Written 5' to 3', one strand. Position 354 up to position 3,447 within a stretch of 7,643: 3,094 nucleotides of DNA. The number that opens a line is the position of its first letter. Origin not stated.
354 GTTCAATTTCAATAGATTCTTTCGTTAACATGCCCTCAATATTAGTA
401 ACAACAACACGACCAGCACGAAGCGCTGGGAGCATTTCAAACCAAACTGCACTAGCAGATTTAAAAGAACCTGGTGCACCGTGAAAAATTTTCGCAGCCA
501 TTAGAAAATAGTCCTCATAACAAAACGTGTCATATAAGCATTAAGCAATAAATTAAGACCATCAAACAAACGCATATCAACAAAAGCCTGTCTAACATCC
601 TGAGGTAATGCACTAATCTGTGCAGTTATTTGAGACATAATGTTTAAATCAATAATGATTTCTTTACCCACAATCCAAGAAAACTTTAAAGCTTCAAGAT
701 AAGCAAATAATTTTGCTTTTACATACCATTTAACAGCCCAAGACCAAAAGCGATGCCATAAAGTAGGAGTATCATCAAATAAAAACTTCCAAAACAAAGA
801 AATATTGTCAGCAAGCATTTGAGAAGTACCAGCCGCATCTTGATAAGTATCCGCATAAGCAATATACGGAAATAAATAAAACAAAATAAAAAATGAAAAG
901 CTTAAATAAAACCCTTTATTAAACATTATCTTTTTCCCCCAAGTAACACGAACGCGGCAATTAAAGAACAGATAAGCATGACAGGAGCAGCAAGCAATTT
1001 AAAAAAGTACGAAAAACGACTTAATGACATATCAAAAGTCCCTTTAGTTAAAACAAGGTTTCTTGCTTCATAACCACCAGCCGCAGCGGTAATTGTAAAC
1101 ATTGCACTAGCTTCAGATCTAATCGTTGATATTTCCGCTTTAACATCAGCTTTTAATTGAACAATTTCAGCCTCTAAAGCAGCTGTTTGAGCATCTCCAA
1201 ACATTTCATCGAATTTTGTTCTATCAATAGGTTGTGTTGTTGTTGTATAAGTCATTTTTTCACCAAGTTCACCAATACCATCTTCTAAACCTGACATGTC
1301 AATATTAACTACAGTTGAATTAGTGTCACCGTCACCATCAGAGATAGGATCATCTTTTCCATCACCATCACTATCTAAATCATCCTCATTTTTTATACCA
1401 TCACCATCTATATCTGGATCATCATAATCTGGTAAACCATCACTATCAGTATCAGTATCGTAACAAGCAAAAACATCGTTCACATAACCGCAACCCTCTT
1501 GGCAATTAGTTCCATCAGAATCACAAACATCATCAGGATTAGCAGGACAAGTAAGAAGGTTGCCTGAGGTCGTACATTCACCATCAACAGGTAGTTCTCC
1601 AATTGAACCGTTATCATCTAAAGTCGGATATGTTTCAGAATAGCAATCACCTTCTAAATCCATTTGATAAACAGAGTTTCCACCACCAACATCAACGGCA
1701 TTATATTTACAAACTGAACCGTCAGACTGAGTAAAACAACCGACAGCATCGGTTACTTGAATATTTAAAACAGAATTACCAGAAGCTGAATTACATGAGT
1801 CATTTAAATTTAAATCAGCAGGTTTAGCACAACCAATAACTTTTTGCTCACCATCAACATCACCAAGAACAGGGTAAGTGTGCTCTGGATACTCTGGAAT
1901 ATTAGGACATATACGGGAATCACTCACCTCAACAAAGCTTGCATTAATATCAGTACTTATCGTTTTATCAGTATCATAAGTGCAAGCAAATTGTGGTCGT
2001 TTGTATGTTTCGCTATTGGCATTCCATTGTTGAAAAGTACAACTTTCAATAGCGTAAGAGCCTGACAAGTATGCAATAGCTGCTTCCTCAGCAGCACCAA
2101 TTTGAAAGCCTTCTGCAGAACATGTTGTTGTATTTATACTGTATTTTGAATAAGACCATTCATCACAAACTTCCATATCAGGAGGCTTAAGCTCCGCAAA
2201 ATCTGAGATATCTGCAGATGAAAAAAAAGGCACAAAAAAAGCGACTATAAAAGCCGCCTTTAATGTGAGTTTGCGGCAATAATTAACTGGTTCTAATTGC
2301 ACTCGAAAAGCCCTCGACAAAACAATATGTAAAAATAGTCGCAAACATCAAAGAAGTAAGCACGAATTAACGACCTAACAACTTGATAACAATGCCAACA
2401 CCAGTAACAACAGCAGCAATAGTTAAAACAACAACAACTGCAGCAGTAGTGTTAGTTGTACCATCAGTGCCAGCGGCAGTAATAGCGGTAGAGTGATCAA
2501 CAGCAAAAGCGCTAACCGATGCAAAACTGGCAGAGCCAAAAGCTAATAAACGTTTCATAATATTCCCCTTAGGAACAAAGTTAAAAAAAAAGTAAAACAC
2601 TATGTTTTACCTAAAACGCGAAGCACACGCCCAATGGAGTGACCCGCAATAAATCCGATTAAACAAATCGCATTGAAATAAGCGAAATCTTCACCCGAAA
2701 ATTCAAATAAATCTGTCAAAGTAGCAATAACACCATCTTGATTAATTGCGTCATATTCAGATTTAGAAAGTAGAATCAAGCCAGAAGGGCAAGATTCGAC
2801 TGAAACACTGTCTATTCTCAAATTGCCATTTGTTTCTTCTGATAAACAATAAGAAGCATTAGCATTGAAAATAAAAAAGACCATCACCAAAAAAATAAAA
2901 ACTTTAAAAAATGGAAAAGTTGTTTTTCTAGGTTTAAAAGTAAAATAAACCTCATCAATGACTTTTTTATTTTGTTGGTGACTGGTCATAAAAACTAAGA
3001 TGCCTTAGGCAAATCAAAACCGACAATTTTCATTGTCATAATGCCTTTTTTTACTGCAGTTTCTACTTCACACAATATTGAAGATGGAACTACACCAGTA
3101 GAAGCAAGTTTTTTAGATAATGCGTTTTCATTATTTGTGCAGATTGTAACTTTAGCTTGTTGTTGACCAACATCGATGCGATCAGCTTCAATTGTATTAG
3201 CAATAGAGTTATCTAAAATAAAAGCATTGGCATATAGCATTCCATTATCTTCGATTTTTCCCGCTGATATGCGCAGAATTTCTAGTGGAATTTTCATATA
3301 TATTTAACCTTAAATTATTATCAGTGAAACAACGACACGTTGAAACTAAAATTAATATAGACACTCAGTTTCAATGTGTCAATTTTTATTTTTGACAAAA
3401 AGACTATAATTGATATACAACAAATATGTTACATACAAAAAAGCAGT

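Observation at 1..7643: The window is a complete 7,520-bp circular inovirus-like genome plus a 123-bp overlap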

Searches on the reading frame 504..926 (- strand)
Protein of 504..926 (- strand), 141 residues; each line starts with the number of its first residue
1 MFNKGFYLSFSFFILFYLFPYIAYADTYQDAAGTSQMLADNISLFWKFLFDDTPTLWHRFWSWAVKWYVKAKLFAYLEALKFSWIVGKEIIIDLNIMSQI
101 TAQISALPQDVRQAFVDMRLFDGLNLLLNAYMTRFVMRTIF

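Call 4: search_protein_families(library=pfam, max_evalue=0.01, proteins=[window:504-926:-])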
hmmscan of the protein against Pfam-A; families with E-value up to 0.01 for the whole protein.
seq(141 aa): 1 family
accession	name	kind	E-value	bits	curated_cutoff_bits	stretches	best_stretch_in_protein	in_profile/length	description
PF10734.14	DUF2523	-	1.3e-08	35.6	22.1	1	60-138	4-79/80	Protein of unknown function (DUF2523)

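Call 5: search_protein_families(library=phrogs, max_evalue=0.01, proteins=[window:504-926:-])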
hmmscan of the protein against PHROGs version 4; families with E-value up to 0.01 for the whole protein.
seq(141 aa): 2 families
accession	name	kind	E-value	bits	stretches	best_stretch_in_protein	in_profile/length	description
phrog_306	-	head and packaging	5e-22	79.8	1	36-140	9-113/115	minor head protein Ace-like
phrog_1242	-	head and packaging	0.00014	22.9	1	60-139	5-85/97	minor head protein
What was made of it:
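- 501..926 (-): pVI/Ace-like minor coat protein, 141 aa. Pfam DUF2523 1.3e-08 (call 4). phrog_306 'Ace-like' 5e-22 (call 5).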

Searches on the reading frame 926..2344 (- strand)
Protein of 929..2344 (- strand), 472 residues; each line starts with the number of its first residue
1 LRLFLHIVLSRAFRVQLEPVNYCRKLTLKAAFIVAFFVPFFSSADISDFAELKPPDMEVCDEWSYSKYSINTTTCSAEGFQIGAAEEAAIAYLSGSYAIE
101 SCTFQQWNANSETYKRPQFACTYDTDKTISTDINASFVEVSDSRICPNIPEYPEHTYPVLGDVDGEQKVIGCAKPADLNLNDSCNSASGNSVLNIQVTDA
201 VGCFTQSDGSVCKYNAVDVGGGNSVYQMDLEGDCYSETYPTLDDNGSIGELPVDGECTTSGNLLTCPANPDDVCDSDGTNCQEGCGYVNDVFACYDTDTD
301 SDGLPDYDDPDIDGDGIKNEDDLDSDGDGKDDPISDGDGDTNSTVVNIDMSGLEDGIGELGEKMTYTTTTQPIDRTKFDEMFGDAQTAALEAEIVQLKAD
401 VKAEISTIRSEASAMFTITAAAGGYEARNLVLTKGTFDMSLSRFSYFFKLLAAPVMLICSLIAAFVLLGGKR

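Call 4: search_protein_families(library=pfam, max_evalue=0.01, proteins=[window:929-2344:-])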
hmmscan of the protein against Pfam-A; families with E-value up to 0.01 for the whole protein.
seq(472 aa): 0 families

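Call 5: search_protein_families(library=phrogs, max_evalue=0.01, proteins=[window:929-2344:-])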
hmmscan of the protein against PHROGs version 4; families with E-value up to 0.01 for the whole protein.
seq(472 aa): 0 families

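Call 31: search_protein_families(library=ncbifam, max_evalue=0.1, proteins=[window:929-2302:-])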
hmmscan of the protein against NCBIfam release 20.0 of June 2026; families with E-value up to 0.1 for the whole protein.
seq(458 aa): 0 families

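Call 75: search_protein_families(library=pfam, max_evalue=1, proteins=[window:926-2302:-])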
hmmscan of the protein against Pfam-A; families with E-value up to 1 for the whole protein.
window:926-2302:- (458 aa): 2 families
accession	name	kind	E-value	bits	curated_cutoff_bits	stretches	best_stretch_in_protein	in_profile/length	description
PF13738.12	Pyr_redox_3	-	0.15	11.7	30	1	380-425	93-137/305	Pyridine nucleotide-disulphide oxidoreductase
PF03462.23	PCRF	-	0.27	11.5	24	1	363-414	64-116/194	PCRF domain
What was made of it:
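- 926..2302 (-): pIII-like adsorption protein, 458 aa by the JGI gene call. It has a signal peptide, a Cys-rich N-terminal part, an Asp-rich repeat linker and a C-terminal membrane anchor. No family hit (calls 4, 5, 31, 75).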

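Call 76: search_protein_families(library=padloc, max_evalue=0.01, proteins=[window:926-2302:-])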
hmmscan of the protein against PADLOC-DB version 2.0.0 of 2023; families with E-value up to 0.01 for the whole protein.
window:926-2302:- (458 aa): 0 families

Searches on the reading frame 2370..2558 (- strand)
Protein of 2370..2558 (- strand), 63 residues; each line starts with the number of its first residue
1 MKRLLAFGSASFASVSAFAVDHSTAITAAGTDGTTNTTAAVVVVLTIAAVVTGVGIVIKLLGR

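Call 4: search_protein_families(library=pfam, max_evalue=0.01, proteins=[window:2370-2558:-])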
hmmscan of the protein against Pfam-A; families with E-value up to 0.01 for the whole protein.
seq(63 aa): 0 families

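Call 5: search_protein_families(library=phrogs, max_evalue=0.01, proteins=[window:2370-2558:-])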
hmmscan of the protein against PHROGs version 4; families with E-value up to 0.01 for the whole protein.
seq(63 aa): 3 families
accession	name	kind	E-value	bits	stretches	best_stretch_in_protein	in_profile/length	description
phrog_1859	-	head and packaging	2e-11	45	1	3-63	14-76/76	major head protein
phrog_1646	-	head and packaging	0.0013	20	1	5-60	15-72/81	major coat protein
phrog_2238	-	unknown function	0.002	19.4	1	8-61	21-69/72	-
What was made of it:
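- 2367..2558 (-): Major coat protein, 63 aa precursor. It has a signal peptide, an acidic N-terminus, a hydrophobic core and a basic C-terminus. phrog_1859 2e-11 and phrog_1646 'major coat protein' (call 5).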

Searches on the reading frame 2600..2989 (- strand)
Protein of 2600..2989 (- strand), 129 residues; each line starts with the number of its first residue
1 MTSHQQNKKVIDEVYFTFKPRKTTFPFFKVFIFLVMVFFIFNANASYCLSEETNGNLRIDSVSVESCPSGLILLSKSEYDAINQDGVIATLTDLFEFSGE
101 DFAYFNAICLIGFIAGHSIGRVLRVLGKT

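Call 4: search_protein_families(library=pfam, max_evalue=0.01, proteins=[window:2603-2989:-])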
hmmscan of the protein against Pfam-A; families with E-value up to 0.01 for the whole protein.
seq(129 aa): 0 families

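Call 5: search_protein_families(library=phrogs, max_evalue=0.01, proteins=[window:2603-2989:-])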
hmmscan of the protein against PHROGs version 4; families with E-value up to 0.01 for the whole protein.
seq(129 aa): 1 family
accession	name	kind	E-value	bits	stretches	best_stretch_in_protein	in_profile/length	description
phrog_969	-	unknown function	2e-11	45.1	1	46-128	2-78/79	-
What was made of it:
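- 2600..2989 (-): orf129, a membrane protein of unknown role conserved in the structural module. phrog_969 2e-11 (call 5).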

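Call 31: search_protein_families(library=ncbifam, max_evalue=0.1, proteins=[window:2603-2989:-])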
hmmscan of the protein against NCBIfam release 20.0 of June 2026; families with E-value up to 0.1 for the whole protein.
seq(129 aa): 0 families

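Call 75: search_protein_families(library=pfam, max_evalue=1, proteins=[window:2600-2989:-])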
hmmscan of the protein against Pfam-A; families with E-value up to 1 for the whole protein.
window:2600-2989:- (129 aa): 0 families

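Call 76: search_protein_families(library=padloc, max_evalue=0.01, proteins=[window:2600-2989:-])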
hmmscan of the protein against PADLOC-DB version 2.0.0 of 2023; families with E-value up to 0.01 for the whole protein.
window:2600-2989:- (129 aa): 0 families

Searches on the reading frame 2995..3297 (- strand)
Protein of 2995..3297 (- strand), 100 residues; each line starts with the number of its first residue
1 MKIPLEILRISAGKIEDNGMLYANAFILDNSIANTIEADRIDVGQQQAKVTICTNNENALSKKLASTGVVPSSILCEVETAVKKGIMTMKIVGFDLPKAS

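Call 4: search_protein_families(library=pfam, max_evalue=0.01, proteins=[window:2998-3297:-])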
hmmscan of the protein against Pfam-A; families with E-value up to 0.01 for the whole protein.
seq(100 aa): 0 families

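Call 5: search_protein_families(library=phrogs, max_evalue=0.01, proteins=[window:2998-3297:-])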
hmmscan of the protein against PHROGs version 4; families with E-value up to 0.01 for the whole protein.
seq(100 aa): 1 family
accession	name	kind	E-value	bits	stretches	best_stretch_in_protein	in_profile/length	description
phrog_14411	-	unknown function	1.2e-08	35.9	1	5-99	6-98/102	-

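Call 31: search_protein_families(library=ncbifam, max_evalue=0.1, proteins=[window:2998-3297:-])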
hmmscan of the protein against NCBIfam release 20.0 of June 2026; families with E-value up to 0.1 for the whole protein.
seq(100 aa): 0 families

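Call 49: search_solved_structures(query=window:2998-3297:-, max_evalue=10)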
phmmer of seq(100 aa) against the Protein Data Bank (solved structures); distinct sequences matched with E-value up to 10: 3.
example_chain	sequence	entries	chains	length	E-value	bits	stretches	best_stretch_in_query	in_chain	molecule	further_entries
8j07_w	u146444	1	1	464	0.022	18.6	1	5-57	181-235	Leucine-rich repeat-containing protein 34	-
7onc_A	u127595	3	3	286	0.24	15.3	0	4-38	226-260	SAKe6BE | S6BE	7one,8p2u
7op4_A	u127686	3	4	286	0.38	14.7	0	4-38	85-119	SAKe6BE-3HH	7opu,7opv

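Call 55: search_protein_families(library=pfam, alignment_id=A3, max_evalue=1)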
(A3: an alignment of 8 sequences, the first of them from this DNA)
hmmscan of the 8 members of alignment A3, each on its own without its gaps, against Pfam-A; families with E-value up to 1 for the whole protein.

A. member 1, seq(100 aa): 1 family
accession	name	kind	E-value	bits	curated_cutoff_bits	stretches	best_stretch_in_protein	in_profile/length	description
PF21641.3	NarE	-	0.028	15.1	27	1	22-72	37-86/120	NarE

B. families by the number of members that match (of 8 scanned): 1 family
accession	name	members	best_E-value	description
PF21641.3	NarE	1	0.028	NarE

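Call 57: search_solved_structures(query=A3, max_evalue=10)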
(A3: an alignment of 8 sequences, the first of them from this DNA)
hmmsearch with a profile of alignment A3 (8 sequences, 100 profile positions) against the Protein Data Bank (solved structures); distinct sequences matched with E-value up to 10: 3.
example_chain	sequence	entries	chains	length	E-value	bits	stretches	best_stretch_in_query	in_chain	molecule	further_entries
3mlg_A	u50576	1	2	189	0.62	13.5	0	14-43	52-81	2X chimera of Helicobacter pylori protein HP0242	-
21gi_A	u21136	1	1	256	1.4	12.3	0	14-43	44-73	A designed protein Three-twist Knot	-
8fck_A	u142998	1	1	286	1.6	12.2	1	21-61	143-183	HAUS augmin-like complex subunit 1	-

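Call 59: find_homologous_proteins(query=A3, max_evalue=0.001)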
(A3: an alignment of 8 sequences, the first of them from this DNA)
Query A3 (8 sequences) (100 aa, profile of the alignment): 72 proteins with E <= 0.001 among 430 candidates.
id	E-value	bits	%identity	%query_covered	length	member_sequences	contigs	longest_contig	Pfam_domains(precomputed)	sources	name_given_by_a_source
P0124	3.1e-40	154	100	100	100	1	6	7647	-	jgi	-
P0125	1.0e-39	152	62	95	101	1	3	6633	-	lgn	-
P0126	1.0e-39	152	63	98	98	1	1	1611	-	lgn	-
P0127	1.4e-39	152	59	100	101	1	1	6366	-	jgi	jgi:hypothetical protein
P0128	4.3e-39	150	51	100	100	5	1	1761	-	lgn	-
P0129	5.6e-39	150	67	95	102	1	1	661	-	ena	-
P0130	6.9e-39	150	53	100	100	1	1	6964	-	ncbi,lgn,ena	-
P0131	7.8e-39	150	52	98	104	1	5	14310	-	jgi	-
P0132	3.1e-38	148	62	98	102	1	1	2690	-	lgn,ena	-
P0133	3.9e-38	147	48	100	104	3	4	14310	-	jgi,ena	-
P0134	6.3e-38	147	55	94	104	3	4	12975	-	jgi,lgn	jgi:hypothetical protein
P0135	1.1e-37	146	51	100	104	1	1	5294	-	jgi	jgi:hypothetical protein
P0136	3.7e-37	144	59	96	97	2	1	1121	-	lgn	-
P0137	4.1e-37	144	52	94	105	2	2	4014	-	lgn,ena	-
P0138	4.7e-37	144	47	100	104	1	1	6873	-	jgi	jgi:hypothetical protein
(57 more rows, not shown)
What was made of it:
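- All 72 orf100-family clusters sit on contigs of 14.3 kb or less (call 59).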

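Call 66: predict_structure(alignment_id=A5)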
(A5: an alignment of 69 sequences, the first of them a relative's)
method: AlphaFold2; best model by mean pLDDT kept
length: 100 residues; sequences in the alignment: 69
mean_pLDDT: 94.2   pTM: 0.80
mean pLDDT of the five models: 94.2, 93.7, 93.1, 92.6, 92.1
residues with pLDDT >= 90: 93; 70-90: 5; 50-70: 1; < 50: 1
segments of 3 or more residues with pLDDT < 50: none
pLDDT, mean of each block of 10 residues (from residue 1): 96 95 96 95 95 97 96 96 93 82
secondary structure, 60 per line:
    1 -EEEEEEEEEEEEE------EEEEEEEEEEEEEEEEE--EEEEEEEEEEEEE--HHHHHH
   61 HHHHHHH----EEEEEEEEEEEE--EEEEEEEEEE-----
elements in order: E2-14 E21-37 E40-52 H55-67 E72-83 E86-95
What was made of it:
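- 2995..3297 (-): orf100, a candidate ssDNA-binding protein functionally equivalent to gene V protein or RstB. AlphaFold2 model with pLDDT 94 and OB-fold topology (call 66).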

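Call 69: fold_search(model_id=the predicted structure, library=pdb)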
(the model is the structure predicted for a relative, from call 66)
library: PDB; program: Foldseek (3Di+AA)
matches with E <= 10: 727; with E <= 0.001: 0
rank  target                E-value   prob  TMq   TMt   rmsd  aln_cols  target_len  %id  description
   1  8s4t_A                7.0e-03  1.00  0.44  0.36   5.4       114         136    9  DNA bound structure of PrgE from plasmid pCF10 (released 2024-05-29)
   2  4dam_K                7.8e-03  0.99  0.40  0.37   9.4       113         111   12  Crystal structure of small single-stranded DNA-binding protein from Streptomyces coelicolor (released 2013-01-16)
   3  6cqm_A                1.2e-02  0.99  0.41  0.42   6.9       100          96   16  Crystal Structure of mitochondrial single-stranded DNA binding proteins from S. cerevisiae, Rim1 (Form2) (released 2018-05-30)
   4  4dam_A                1.4e-02  0.98  0.40  0.37   9.2       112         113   13  Crystal structure of small single-stranded DNA-binding protein from Streptomyces coelicolor (released 2013-01-16)
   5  4dam_H                1.5e-02  0.98  0.37  0.35   9.2       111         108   14  Crystal structure of small single-stranded DNA-binding protein from Streptomyces coelicolor (released 2013-01-16)
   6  6cqm_E                1.7e-02  1.00  0.47  0.49   5.9        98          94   18  Crystal Structure of mitochondrial single-stranded DNA binding proteins from S. cerevisiae, Rim1 (Form2) (released 2018-05-30)
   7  9dei_I                1.7e-02  0.96  0.37  0.23   7.9       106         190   11  Trypanosoma brucei mitochondrial RNA-editing catalytic complex 1, U-deletion (RECC1) (released 2026-01-21)
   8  4dam_F                1.9e-02  0.92  0.35  0.33   9.5       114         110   11  Crystal structure of small single-stranded DNA-binding protein from Streptomyces coelicolor (released 2013-01-16)
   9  6cqo_A                2.2e-02  0.99  0.43  0.44   7.0        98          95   20  Crystal Structure of mitochondrial single-stranded DNA binding proteins from S. cerevisiae (SeMet Labeled), Rim1 (Form (released 2018-05-30)
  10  3tqy_B                2.5e-02  0.90  0.32  0.30   9.1       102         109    8  Structure of a single-stranded DNA-binding protein (ssb), from Coxiella burnetii (released 2011-09-21)
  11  2hql_A                2.6e-02  0.99  0.46  0.45   6.5       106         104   13  Crystal structure of a small single-stranded DNA binding protein from Mycoplasma pneumoniae (released 2007-05-01)
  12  4fdb                  2.8e-02  1.00  0.49  0.51   8.4        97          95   11  Three-dimensional structure of the protein prib from ralstonia solanacearum at the resolution 1.8a. northeast structural (released 2013-02-13)
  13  3k8a_B                2.8e-02  0.99  0.43  0.42   9.1       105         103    8  Neisseria gonorrhoeae PriB (released 2010-01-12)
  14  3tqy_A                2.8e-02  0.97  0.40  0.37   7.8       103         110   11  Structure of a single-stranded DNA-binding protein (ssb), from Coxiella burnetii (released 2011-09-21)
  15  4dam_B                2.9e-02  0.91  0.35  0.33   8.8       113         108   11  Crystal structure of small single-stranded DNA-binding protein from Streptomyces coelicolor (released 2013-01-16)
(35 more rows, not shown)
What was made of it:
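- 2995..3297 (-): Top PDB fold matches are nearly all SSB, PriB or PrgE, with best E=7e-3 and TM 0.4-0.54 (call 69).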

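Call 70: fold_search(model_id=the predicted structure, library=viral)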
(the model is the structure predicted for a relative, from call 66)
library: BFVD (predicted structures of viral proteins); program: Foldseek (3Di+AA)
matches with E <= 10: 832; with E <= 0.001: 1
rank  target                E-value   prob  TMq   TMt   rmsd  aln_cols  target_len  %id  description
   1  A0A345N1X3            5.4e-06  1.00  0.66  0.66   5.6        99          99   19  (no name in the UniProt tables at hand)
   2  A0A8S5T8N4            1.2e-03  1.00  0.41  0.42   6.4       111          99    8  DUF3127 domain-containing protein [Siphoviridae sp. ctmwf23]
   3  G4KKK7                1.5e-03  1.00  0.36  0.34   9.2       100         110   10  (no name in the UniProt tables at hand)
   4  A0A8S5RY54            2.3e-03  0.99  0.35  0.26   7.8       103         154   12  Single-stranded DNA-binding protein [Myoviridae sp. ctNQV2]
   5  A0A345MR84            2.7e-03  1.00  0.52  0.48   8.5       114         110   10  (no name in the UniProt tables at hand)
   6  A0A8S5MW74            2.8e-03  1.00  0.39  0.43   7.8        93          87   18  RstB-like protein [CRESS virus sp. ctBnw2]
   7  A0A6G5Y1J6            2.8e-03  1.00  0.43  0.37   9.7       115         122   12  (no name in the UniProt tables at hand)
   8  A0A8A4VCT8            3.2e-03  1.00  0.47  0.31   8.4       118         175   12  (no name in the UniProt tables at hand)
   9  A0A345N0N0            4.0e-03  1.00  0.56  0.61   3.1       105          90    8  (no name in the UniProt tables at hand)
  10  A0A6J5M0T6            4.4e-03  1.00  0.47  0.37   6.7       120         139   12  Uncharacterized protein [uncultured Caudovirales phage]
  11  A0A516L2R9            4.4e-03  1.00  0.42  0.41   8.3       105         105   11  (no name in the UniProt tables at hand)
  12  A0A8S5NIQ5            4.4e-03  0.99  0.39  0.27   8.5       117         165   11  Single stranded DNA binding protein [Siphoviridae sp. ctsMn4]
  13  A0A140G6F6            5.2e-03  1.00  0.47  0.34   9.0       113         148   13  Single-stranded DNA-binding protein [Arthrobacter phage KellEzio]
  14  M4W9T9                5.2e-03  1.00  0.47  0.25   8.9       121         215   14  Uncharacterized protein [Mycobacterium phage FF47]
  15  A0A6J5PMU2            6.1e-03  0.99  0.41  0.31   9.0       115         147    9  DUF669 domain-containing protein [uncultured Caudovirales phage]
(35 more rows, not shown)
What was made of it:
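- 2995..3297 (-): BFVD matches include SSBs and an 'RstB-like protein' (call 70).
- On Inovirus (filamentous ssDNA phage, order Tubulavirales): The orf100 OB-fold model (pLDDT 94) matches SSB, PriB and PrgE folds, though with weak scores (calls 66, 69, 70).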

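Call 76: search_protein_families(library=padloc, max_evalue=0.01, proteins=[window:2995-3297:-])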
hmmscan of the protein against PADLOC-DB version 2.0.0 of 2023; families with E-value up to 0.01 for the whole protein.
window:2995-3297:- (100 aa): 0 families
